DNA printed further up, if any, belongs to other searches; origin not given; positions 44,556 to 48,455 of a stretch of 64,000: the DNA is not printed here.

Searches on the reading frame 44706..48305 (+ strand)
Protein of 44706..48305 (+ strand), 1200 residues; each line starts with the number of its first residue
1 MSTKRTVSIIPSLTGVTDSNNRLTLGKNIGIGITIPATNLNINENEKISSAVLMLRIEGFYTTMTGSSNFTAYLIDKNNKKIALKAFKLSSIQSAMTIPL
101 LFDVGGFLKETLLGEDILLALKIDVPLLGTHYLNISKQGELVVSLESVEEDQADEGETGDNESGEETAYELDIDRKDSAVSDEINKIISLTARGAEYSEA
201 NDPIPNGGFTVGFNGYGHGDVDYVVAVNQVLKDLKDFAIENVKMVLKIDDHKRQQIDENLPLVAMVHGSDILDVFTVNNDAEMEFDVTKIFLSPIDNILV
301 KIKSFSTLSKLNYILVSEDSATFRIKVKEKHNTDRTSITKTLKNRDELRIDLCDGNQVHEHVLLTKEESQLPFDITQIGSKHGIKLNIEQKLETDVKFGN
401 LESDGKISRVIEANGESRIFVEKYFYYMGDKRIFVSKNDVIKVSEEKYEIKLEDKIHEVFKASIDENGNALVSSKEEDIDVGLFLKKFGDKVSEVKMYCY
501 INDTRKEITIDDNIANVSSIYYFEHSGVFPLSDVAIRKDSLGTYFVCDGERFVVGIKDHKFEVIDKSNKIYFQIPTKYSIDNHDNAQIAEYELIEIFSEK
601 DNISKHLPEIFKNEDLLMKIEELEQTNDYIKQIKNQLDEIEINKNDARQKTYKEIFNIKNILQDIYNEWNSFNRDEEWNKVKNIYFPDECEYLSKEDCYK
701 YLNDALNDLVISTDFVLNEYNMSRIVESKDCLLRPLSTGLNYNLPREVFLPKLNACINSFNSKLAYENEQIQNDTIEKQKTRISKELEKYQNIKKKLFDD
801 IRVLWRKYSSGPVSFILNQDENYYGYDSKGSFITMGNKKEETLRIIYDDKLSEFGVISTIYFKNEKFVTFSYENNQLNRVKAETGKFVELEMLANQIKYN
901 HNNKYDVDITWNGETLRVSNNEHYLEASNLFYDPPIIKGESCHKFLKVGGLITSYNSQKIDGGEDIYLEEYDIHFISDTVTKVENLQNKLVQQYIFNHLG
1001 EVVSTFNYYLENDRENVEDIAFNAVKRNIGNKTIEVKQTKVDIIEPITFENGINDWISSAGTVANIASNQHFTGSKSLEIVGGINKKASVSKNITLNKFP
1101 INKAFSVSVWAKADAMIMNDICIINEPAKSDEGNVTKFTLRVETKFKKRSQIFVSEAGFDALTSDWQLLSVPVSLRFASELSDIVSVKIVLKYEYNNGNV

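Call 59: search_protein_families(library=phrogs, proteins=[window:44706-48005:+], max_evalue=0.01)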
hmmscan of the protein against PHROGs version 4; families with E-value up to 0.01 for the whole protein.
window:44706-48005:+ (1100 aa): 0 families

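Call 60: search_solved_structures(query=window:44706-48305:+, max_evalue=1)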
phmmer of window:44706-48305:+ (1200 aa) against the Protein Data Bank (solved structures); distinct sequences matched with E-value up to 1: 1.
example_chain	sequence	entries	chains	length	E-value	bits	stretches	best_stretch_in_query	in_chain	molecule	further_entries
4bt2_A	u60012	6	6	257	0.22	12.6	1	516-620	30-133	ALPHA-ACETOLACTATE DECARBOXYLASE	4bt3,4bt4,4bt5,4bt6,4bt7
